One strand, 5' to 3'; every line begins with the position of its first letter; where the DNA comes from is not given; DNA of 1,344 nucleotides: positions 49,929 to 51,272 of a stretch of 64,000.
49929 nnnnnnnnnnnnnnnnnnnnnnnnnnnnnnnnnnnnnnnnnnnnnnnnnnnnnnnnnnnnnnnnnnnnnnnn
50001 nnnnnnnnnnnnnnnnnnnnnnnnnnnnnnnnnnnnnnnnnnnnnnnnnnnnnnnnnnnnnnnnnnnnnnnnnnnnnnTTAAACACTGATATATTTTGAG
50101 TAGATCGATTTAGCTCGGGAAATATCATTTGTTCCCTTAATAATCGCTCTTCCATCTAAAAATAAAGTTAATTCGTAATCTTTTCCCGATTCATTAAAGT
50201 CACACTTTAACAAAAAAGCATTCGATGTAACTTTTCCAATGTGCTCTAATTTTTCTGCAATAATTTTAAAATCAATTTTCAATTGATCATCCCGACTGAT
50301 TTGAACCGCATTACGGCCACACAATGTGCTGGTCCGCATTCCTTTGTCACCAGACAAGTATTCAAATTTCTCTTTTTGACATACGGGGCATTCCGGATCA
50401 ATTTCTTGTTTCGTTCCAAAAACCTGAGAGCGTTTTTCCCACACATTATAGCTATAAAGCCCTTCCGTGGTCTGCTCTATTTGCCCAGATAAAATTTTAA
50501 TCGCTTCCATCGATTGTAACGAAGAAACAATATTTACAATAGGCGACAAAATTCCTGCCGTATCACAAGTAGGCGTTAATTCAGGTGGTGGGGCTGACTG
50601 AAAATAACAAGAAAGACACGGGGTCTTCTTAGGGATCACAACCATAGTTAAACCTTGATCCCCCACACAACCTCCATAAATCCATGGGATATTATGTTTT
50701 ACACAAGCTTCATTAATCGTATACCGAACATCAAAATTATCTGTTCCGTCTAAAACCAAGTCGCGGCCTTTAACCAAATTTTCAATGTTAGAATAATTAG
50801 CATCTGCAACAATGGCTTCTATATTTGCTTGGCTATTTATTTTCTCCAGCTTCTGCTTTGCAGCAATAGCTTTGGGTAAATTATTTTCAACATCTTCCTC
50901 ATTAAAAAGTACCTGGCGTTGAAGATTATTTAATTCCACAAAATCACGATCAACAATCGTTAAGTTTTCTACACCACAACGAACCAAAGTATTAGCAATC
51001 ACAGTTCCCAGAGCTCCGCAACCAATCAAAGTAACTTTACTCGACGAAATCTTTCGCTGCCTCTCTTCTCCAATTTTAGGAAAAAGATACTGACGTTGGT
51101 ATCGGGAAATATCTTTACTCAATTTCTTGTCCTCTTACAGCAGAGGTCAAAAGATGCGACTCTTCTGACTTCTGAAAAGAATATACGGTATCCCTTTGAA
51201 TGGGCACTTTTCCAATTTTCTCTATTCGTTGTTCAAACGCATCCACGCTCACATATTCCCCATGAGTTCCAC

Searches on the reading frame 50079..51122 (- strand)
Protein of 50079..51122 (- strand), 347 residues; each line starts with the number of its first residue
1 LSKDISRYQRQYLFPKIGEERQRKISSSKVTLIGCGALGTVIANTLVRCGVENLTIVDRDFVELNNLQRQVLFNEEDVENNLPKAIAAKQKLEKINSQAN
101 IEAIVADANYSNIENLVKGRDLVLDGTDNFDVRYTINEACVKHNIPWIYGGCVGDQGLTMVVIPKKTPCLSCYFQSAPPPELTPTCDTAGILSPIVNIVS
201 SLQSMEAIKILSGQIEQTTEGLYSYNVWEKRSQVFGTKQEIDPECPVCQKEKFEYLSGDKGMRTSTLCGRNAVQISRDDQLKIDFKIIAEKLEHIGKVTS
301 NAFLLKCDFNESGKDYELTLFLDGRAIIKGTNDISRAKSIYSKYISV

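Call 4: search_protein_families(library=ncbifam, proteins=[window:50079-51122:-], max_evalue=0.00001)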
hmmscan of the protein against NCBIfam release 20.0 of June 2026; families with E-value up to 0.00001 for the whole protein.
window:50079-51122:- (347 aa): 21 families
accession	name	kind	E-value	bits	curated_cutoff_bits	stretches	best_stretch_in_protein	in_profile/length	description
NF009123.0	PRK12475.1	subfamily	9.2e-112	373.6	510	1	6-345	3-337/338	MoeB/ThiF family adenylyltransferase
TIGR02356.1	adenyl_thiF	equivalog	5.3e-73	244.7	275.25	1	7-211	1-203/203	thiazole biosynthesis adenylyltransferase ThiF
NF006444.0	PRK08762.1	equivalog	2.3e-61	207.5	449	1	5-252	125-371/387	molybdopterin-synthase adenylyltransferase MoeB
NF004281.0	PRK05690.1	subfamily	2.8e-54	184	266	1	3-249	8-249/250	molybdopterin-synthase adenylyltransferase MoeB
NF047750.1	SAMPActivE1UbaA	equivalog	4.8e-46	157.3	450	1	3-257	8-257/270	SAMP-activating enzyme E1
NF005646.0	PRK07411.1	equivalog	6.5e-44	150.6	633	1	3-250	14-257/390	molybdopterin-synthase adenylyltransferase MoeB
TIGR02355.1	moeB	equivalog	9e-44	149.7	376.55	1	5-216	2-210/240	molybdopterin-synthase adenylyltransferase MoeB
NF005902.0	PRK07878.1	equivalog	5.2e-42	144.1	647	1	3-246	18-261/392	adenylyltransferase/sulfurtransferase MoeZ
NF006204.0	PRK08328.1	equivalog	1.6e-40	139.1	339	1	3-217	5-211/231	hypothetical protein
NF004111.0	PRK05600.1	equivalog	5.8e-35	121.1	437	1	4-238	18-253/371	ThiF family adenylyltransferase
NF006395.0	PRK08644.1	equivalog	2.9e-27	95.7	159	1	11-213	14-211/215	sulfur carrier protein ThiS adenylyltransferase ThiF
TIGR01408.1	Ube1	subfamily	5e-20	70.8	750.05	1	15-187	407-584/1008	ubiquitin-activating enzyme E1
NF058523.1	6A-MBL_cap2_3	equivalog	1e-18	67.3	320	1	24-140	296-412/665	anti-phage 6A-MBL system cap2_3 protein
NF006077.0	PRK08223.1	equivalog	3.3e-18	65.7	266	1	17-176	18-176/296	hypothetical protein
TIGR02354.1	thiF_fam2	equivalog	9.3e-18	64.8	152.2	1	13-139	7-130/200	thiamine biosynthesis protein ThiF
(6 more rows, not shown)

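Call 5: search_protein_families(library=pfam, proteins=[window:50079-51122:-], max_evalue=0.001)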
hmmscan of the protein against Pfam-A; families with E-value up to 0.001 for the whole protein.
window:50079-51122:- (347 aa): 3 families
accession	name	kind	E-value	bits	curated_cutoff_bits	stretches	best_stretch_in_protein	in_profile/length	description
PF00899.27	ThiF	-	3.7e-76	255.8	28.1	1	8-247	1-238/238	ThiF family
PF03435.24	Sacchrp_dh_NADP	-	1.5e-06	29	25.1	1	30-145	1-93/129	Saccharopine dehydrogenase NADP binding domain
PF01488.26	Shikimate_DH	-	1.6e-05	25.4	24.3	1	19-74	4-59/138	Shikimate / quinate 5-dehydrogenase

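Call 23: search_solved_structures(query=window:50079-51122:-, max_evalue=1e-10)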
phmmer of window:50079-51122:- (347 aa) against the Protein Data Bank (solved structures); distinct sequences matched with E-value up to 1e-10: 47.
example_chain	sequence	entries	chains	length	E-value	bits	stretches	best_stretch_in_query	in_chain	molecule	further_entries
1zud_1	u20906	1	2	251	6.5e-39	137.4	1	3-248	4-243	Adenylyltransferase thiF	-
1zfn_A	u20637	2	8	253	6.7e-39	137.4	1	3-248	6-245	Adenylyltransferase thiF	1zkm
1jw9_B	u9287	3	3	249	7.5e-33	117.5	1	3-248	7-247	MOLYBDOPTERIN BIOSYNTHESIS MOEB PROTEIN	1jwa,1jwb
6yub_B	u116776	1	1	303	3.5e-29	105.4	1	3-217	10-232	Adenylyltransferase and sulfurtransferase uba4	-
6yub_A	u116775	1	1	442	1e-28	103.9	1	3-217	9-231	Adenylyltransferase and sulfurtransferase uba4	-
6z6s_DDD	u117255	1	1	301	1.7e-27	99.9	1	3-217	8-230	Adenylyltransferase and sulfurtransferase uba4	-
6yuc_D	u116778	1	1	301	1.7e-27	99.9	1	3-217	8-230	Adenylyltransferase and sulfurtransferase uba4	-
6nya_A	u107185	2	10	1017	6.5e-27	97.9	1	6-192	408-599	Ubiquitin-activating enzyme E1 1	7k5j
3cmm_A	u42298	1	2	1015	6.7e-27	97.9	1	6-192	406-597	Ubiquitin-activating enzyme E1 1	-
5l6h_A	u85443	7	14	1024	6.9e-27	97.9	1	6-192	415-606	Ubiquitin-activating enzyme E1 1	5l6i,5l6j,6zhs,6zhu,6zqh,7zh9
4nnj_A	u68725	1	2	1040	7.2e-27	97.8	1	6-192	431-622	Ubiquitin-activating enzyme E1 1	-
5tr4_A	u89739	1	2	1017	9.3e-27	97.4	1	6-192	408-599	Ubiquitin-activating enzyme E1 1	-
6zht_C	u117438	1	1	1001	3.5e-25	92.3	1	6-192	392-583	Ubiquitin-activating enzyme E1 1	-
9qgg_B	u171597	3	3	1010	1.2e-23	87.2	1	6-190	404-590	E1 ubiquitin-activating enzyme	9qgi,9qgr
9ykv_A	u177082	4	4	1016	6.3e-23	84.9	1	16-190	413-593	Ubiquitin-like modifier-activating enzyme 6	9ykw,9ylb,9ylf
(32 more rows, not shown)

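Call 68: find_homologous_proteins(query=window:50079-51122:-, max_evalue=1e-10)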
Query window:50079-51122:- (347 aa): 8000 proteins with E <= 1e-10 among 8000 candidates; the best 120 are listed.
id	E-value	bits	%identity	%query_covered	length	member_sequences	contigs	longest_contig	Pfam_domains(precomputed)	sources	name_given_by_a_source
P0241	9.0e-230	780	100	100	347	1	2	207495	PF00899.28,PF03435.25,PF01488.27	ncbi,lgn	-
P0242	3.5e-198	676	84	100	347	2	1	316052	PF00899.28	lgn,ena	-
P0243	8.9e-163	559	69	100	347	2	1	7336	PF00899.28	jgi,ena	-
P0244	7.4e-161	553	68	99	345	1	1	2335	PF00899.28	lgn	-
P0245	3.9e-160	551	69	99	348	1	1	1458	PF00899.28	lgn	-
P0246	5.4e-160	550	70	99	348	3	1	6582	PF00899.28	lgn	-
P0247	5.0e-159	547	68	100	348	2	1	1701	PF00899.28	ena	-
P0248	5.2e-151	521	70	92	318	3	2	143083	PF00899.28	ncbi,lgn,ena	-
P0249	4.7e-137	475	59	100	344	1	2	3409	PF00899.28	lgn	-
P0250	3.2e-136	472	58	100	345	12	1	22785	PF00899.28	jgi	-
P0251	8.1e-136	471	59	99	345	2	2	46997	PF00899.28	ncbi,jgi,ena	-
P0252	3.0e-135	469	59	99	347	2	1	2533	PF00899.28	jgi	-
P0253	7.1e-133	461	58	99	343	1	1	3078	PF00899.28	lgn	-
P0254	1.4e-132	460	59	99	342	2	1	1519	PF00899.28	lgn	-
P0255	2.7e-132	459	58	99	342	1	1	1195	PF00899.28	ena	-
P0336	5.2e-121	422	52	99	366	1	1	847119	PF00899.28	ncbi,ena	-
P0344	1.9e-120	420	53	98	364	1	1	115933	PF00899.28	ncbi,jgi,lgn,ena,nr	ncbi:MAG TPA: ThiF family adenylyltransferase [Phycisphaerae bacterium]|nr:ThiF family adenylyltrans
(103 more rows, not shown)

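Call 69: find_encoding_contigs(protein=P0344, flank=7000, max_places=2)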
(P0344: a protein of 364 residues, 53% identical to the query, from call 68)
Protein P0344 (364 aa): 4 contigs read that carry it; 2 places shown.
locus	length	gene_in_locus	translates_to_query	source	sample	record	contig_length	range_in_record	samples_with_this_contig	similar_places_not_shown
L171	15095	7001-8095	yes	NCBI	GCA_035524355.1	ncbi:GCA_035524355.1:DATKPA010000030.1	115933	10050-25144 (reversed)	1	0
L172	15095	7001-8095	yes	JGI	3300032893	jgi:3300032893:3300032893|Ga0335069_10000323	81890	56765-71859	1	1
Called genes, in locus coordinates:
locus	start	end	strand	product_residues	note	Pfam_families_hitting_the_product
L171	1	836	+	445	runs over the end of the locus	PF01189:Methyltr_RsmB-F (weak)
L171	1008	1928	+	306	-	PF00535:Glycos_transf_2, PF10111:Glyco_tranf_2_2 (weak), PF13641:Glyco_tranf_2_3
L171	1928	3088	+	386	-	PF00534:Glycos_transf_1, PF13692:Glyco_trans_1_4, PF20706:GT4-conflict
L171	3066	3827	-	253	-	PF01755:Glyco_transf_25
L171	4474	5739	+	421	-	PF00291:PALP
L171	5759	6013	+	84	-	PF03693:ParD_antitoxin (weak)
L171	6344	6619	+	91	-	PF02597:ThiS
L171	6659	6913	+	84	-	PF09383:NIL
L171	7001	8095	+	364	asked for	PF00899:ThiF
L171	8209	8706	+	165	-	PF04978:MST, PF05163:DinB, PF12867:DinB_2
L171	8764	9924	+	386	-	PF00266:Aminotran_5, PF01212:Beta_elim_lyase, PF01041:DegT_DnrJ_EryC1, PF01053:Cys_Met_Meta_PP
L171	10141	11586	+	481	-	PF01704:UDPGP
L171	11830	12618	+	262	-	PF04542:Sigma70_r2, PF08281:Sigma70_r4_2, PF04545:Sigma70_r4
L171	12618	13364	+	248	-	-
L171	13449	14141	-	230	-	PF21948:LplA-B_cat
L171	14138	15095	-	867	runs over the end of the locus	PF02190:LON_substr_bdg, PF00004:AAA, PF07728:AAA_5 (weak), PF22667:Lon_lid, PF05362:Lon_C, PF13541:ChlI (weak)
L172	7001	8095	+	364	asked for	PF00899:ThiF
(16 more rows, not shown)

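Call 70: find_encoding_contigs(protein=P0336, flank=7000, max_places=2)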
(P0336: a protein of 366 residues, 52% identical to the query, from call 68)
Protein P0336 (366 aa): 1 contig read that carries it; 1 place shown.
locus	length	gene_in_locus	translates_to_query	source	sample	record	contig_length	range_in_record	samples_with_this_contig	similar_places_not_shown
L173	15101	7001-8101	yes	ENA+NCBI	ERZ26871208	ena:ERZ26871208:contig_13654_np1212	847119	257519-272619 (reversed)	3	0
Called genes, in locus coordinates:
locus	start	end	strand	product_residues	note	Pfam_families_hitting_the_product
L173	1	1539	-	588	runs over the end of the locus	PF13439:Glyco_transf_4 (faint), PF13579:Glyco_trans_4_4, PF20706:GT4-conflict (weak), PF00534:Glycos_transf_1, PF13692:Glyco_trans_1_4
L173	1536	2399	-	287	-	-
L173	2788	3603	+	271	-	PF04343:DUF488, PF11160:Hva1_TUDOR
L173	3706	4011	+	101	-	-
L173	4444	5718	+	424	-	PF05810:NinF (weak), PF00291:PALP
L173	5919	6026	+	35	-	PF15919:HicB_lk_antitox (weak)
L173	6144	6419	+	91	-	PF02597:ThiS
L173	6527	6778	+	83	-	PF09383:NIL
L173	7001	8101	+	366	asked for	PF00899:ThiF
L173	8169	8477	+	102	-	PF09907:HigB_toxin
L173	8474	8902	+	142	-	-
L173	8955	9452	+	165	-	PF04978:MST, PF05163:DinB, PF12867:DinB_2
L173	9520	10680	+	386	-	PF00266:Aminotran_5, PF00155:Aminotran_1_2 (weak), PF01212:Beta_elim_lyase, PF01041:DegT_DnrJ_EryC1, PF01053:Cys_Met_Meta_PP (weak)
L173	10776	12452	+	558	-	PF04542:Sigma70_r2, PF08281:Sigma70_r4_2 (weak)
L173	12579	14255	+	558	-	PF04542:Sigma70_r2, PF04545:Sigma70_r4 (weak), PF08281:Sigma70_r4_2 (weak)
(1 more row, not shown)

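Call 71: search_protein_families(library=ncbifam, proteins=[L171:4474-5739:+, L171:6344-6619:+, L171:6659-6913:+, L171:7001-8095:+, L171:8209-8706:+, L171:8764-9924:+], max_evalue=0.00001)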
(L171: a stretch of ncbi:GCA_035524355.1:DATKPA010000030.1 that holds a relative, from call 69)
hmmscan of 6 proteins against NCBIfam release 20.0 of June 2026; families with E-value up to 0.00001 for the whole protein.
L171:4474-5739:+ (421 aa): 27 families (the best 25 are shown)
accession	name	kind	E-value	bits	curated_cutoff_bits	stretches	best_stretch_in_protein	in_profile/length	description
NF006050.0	PRK08197.1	equivalog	1.1e-87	294.5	303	1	1-387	3-390/406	threonine synthase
TIGR00260.1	thrC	equivalog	3.7e-79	266.3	167.1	1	57-383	2-340/340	threonine synthase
NF004170.0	PRK05638.1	equivalog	4.2e-61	206.8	421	1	7-381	2-358/442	threonine synthase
NF005035.0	PRK06450.1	equivalog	2.2e-38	132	301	1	8-381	5-337/338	threonine synthase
NF004996.0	PRK06381.1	equivalog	1.1e-36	126.4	266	1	76-376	14-316/319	threonine synthase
NF006205.0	PRK08329.1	equivalog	1.8e-36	125.9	358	1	7-381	2-346/347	threonine synthase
TIGR03844.1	cysteate_syn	equivalog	2.4e-19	69.4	324.9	1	7-382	3-383/398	cysteate synthase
TIGR01127.1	ilvA_1Cterm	equivalog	5.3e-17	61.9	378.75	1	78-376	1-283/380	threonine ammonia-lyase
NF040741.1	ornith_OrtB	equivalog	8.7e-15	54.1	550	1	93-155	82-143/464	2-amino-4-oxopentanoate thiolase subunit OrtB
NF006058.0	PRK08206.1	equivalog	3.8e-12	45.4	276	1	128-202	118-192/402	diaminopropionate ammonia-lyase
NF006455.0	PRK08813.1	equivalog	1e-11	44.7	489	1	106-290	60-232/374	threonine dehydratase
NF006390.0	PRK08639.1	equivalog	3.4e-11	42.8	421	1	78-377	26-314/418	threonine ammonia-lyase IlvA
NF005600.0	PRK07334.1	equivalog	3.4e-11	42.4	496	1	78-358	29-294/408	threonine ammonia-lyase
NF052482.1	sulfolyase_CuyA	equivalog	8.1e-11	41.3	450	0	70-156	8-97/332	D-cysteate sulfo-lyase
TIGR01124.1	ilvA_2Cterm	equivalog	4.7e-10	38.7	411.3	1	78-247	18-185/499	threonine ammonia-lyase, biosynthetic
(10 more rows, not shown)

L171:6344-6619:+ (91 aa): 2 families
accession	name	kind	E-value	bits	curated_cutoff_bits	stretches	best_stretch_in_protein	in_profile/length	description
NF041918.1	SAMP1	equivalog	4.4e-16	59.2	60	1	4-91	2-91/91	ubiquitin-like small modifier protein 1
TIGR01687.1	moaD_arch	subfamily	1.5e-14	54.3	49.5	1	3-91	1-88/88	MoaD family protein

L171:6659-6913:+ (84 aa): 0 families

L171:7001-8095:+ (364 aa): 20 families
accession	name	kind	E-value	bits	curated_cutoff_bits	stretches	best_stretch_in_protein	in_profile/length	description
NF009123.0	PRK12475.1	subfamily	1.2e-109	366.7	510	1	19-363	4-338/338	MoeB/ThiF family adenylyltransferase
TIGR02356.1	adenyl_thiF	equivalog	3.2e-73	245.4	275.25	1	19-223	1-203/203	thiazole biosynthesis adenylyltransferase ThiF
NF006444.0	PRK08762.1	equivalog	3.3e-69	233.4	449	1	14-265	122-371/387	molybdopterin-synthase adenylyltransferase MoeB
NF004281.0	PRK05690.1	subfamily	8.7e-60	202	266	1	14-258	7-248/250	molybdopterin-synthase adenylyltransferase MoeB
NF047750.1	SAMPActivE1UbaA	equivalog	1.3e-57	195.2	450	1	16-270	9-257/270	SAMP-activating enzyme E1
NF005646.0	PRK07411.1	equivalog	1.7e-54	185.5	633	1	10-252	9-249/390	molybdopterin-synthase adenylyltransferase MoeB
NF005902.0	PRK07878.1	equivalog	8.3e-54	183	647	1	5-254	10-259/392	adenylyltransferase/sulfurtransferase MoeZ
NF006204.0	PRK08328.1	equivalog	1.2e-46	159.2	339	1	16-247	6-229/231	hypothetical protein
TIGR02355.1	moeB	equivalog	9.6e-46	156.1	376.55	1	18-254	3-236/240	molybdopterin-synthase adenylyltransferase MoeB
NF004111.0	PRK05600.1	equivalog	4.8e-45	154.3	437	1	17-252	19-255/371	ThiF family adenylyltransferase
NF006395.0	PRK08644.1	equivalog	2.7e-27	95.8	159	1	23-225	14-211/215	sulfur carrier protein ThiS adenylyltransferase ThiF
TIGR02354.1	thiF_fam2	equivalog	2.7e-20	73.1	152.2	1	32-170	14-146/200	thiamine biosynthesis protein ThiF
NF006077.0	PRK08223.1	equivalog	2.8e-20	72.5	266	1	29-158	18-147/296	hypothetical protein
TIGR01408.1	Ube1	subfamily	1.2e-17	63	750.05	1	6-176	388-563/1008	ubiquitin-activating enzyme E1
NF058523.1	6A-MBL_cap2_3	equivalog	2e-17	63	320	1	33-139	292-399/665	anti-phage 6A-MBL system cap2_3 protein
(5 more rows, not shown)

L171:8209-8706:+ (165 aa): 1 family
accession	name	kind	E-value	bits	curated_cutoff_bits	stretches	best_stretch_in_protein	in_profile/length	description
NF047843.2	MST_Rv0443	equivalog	5.5e-06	26.6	170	0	13-82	8-76/161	mycothiol transferase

L171:8764-9924:+ (386 aa): 42 families (the best 25 are shown)
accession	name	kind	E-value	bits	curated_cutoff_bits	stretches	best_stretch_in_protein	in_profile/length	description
TIGR01977.1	am_tr_V_EF2568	hypoth_equivalog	5.4e-122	407.4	377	1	5-384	1-376/376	cysteine desulfurase family protein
NF040779.1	Sec_lyase_SclA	exception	5.1e-95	318.6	525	1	5-384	1-376/378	selenocysteine lyase SclA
TIGR01979.1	sufS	subfamily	7.2e-72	242.4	475.1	1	3-383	18-397/403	SufS family cysteine desulfurase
NF041166.1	f2_encap_cargo1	exception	1.1e-60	206.4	800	1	4-384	246-623/623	family 2A encapsulin nanocompartment cargo protein cysteine desulfurase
NF006791.0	PRK09295.1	equivalog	2.6e-52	178.3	661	1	4-384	24-401/406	cysteine desulfurase SufS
TIGR03402.1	FeS_nifS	equivalog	2.3e-50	171.4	530.75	1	5-383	1-368/379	cysteine desulfurase NifS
TIGR03235.1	DNA_S_dndA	equivalog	1.5e-45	156.1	480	1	6-346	1-325/353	cysteine desulfurase DndA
TIGR03392.1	FeS_syn_CsdA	equivalog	2.9e-44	151.8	493.6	1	3-383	16-391/398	cysteine desulfurase CsdA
NF008126.0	PRK10874.1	equivalog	6e-44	150.8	607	1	3-383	19-394/401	cysteine desulfurase CsdA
NF010611.0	PRK14012.1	equivalog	4.1e-43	147.8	548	1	4-379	6-373/406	IscS subfamily cysteine desulfurase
TIGR02006.1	IscS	equivalog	4.1e-42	144.6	643.2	1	3-233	3-231/402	IscS subfamily cysteine desulfurase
TIGR01976.1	am_tr_V_VC1184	hypoth_equivalog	5.4e-42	144.5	352.35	1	3-381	18-401/401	cysteine desulfurase-like protein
NF002806.0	PRK02948.1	subfamily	2.8e-38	131.9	304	1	5-225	2-220/381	IscS subfamily cysteine desulfurase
TIGR03403.1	nifS_epsilon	equivalog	1.7e-33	116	587.7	1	5-227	1-224/382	NifS family cysteine desulfurase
TIGR04343.1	egtE_PLP_lyase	equivalog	1.7e-17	63.3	400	1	40-382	46-369/370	ergothioneine biosynthesis PLP-dependent enzyme EgtE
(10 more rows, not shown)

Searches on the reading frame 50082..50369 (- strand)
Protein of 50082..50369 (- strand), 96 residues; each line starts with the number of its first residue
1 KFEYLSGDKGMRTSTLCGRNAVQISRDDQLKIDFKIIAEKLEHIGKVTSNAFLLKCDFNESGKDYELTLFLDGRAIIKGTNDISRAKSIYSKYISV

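Call 78: search_solved_structures(query=A3, max_evalue=10)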
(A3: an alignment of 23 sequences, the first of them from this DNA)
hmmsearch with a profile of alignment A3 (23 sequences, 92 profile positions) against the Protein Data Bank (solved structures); distinct sequences matched with E-value up to 10: 3.
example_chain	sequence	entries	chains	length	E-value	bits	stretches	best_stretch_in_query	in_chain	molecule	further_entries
3jbn_AV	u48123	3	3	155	0.03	17.9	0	2-62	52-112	60S ribosomal protein eL21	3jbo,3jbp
8tpu_AV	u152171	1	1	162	0.034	17.8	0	2-62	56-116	60S ribosomal protein L21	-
3j79_V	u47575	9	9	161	0.034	17.7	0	2-62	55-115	60S ribosomal protein eL21 | 60S ribosomal protein L21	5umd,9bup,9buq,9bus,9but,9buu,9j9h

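Call 80: predict_structure(alignment_id=A3)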
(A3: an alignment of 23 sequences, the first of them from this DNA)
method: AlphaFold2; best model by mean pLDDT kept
length: 96 residues; sequences in the alignment: 23
mean_pLDDT: 81.4   pTM: 0.71
mean pLDDT of the five models: 81.4, 81.4, 81.1, 80.9, 77.4
residues with pLDDT >= 90: 30; 70-90: 49; 50-70: 7; < 50: 10
segments of 3 or more residues with pLDDT < 50: 1-9
pLDDT, mean of each block of 10 residues (from residue 1): 45 72 79 87 92 92 92 90 88 76
secondary structure, 60 per line:
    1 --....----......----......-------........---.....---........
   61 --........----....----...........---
elements in order: H3-6 E11-16 E21-26 H34-41 E45-49 E53-60 E63-70 E75-78 H83-93

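Call 83: fold_search(model_id=the predicted structure, library=pdb)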
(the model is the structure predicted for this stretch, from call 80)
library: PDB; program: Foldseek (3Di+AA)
matches with E <= 10: 961; with E <= 0.001: 0
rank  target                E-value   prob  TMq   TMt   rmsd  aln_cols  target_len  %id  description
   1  2v7s                  6.1e-02  0.66  0.31  0.22   8.5        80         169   16  Crystal structure of the putative lipoprotein LppA from Mycobacterium tuberculosis (released 2008-08-26)
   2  1cdw_A                1.3e-01  0.99  0.53  0.32   3.3        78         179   10  HUMAN TBP CORE DOMAIN COMPLEXED WITH DNA (released 1996-12-23)
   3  7egb_P                1.3e-01  0.97  0.50  0.30   3.6        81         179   12  TFIID-based holo PIC on SCP promoter (released 2021-05-05)
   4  3oci_B                1.4e-01  0.99  0.53  0.31   3.3        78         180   12  Crystal structure of TBP (TATA box binding protein) (released 2011-07-13)
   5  3eik_B                1.4e-01  0.98  0.53  0.32   3.3        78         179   12  double stranded DNA binding protein (released 2009-09-22)
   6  7o4i_O                1.4e-01  0.98  0.53  0.31   8.0        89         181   12  Yeast RNA polymerase II transcription pre-initiation complex with initial transcription bubble (released 2021-06-16)
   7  6suj_AAA              1.4e-01  0.54  0.29  0.23  10.4        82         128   15  Mutations in SsgB correlate to longitudinal cell division during sporulation of Streptomyces coelicolor (released 2020-09-30)
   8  3eik_A                1.6e-01  0.97  0.51  0.31   3.4        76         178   12  double stranded DNA binding protein (released 2009-09-22)
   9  6slc_CCC              1.6e-01  0.47  0.29  0.23  11.9        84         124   10  Mutations in SsgB correlate to longitudinal cell division during sporulation of Streptomyces coelicolor (released 2020-08-26)
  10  3oci_A                1.7e-01  0.98  0.53  0.32   3.3        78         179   12  Crystal structure of TBP (TATA box binding protein) (released 2011-07-13)
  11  5iy6_P                1.7e-01  0.98  0.53  0.31   3.1        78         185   12  Human holo-PIC in the closed state (released 2016-05-18)
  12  6slc_AAA              1.7e-01  0.38  0.29  0.22  11.8        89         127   12  Mutations in SsgB correlate to longitudinal cell division during sporulation of Streptomyces coelicolor (released 2020-08-26)
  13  2z8u_P                1.8e-01  0.98  0.55  0.33   6.0        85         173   20  Methanococcus jannaschii TBP (released 2008-08-26)
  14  1ais_A                1.8e-01  0.98  0.52  0.30   3.5        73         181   12  TATA-BINDING PROTEIN/TRANSCRIPTION FACTOR (II)B/TATA-BOX COMPLEX FROM PYROCOCCUS WOESEI (released 1997-07-07)
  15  1vok_A                1.8e-01  0.96  0.52  0.29   9.6        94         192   17  ARABIDOPSIS THALIANA TBP (DIMER) (released 1996-11-08)
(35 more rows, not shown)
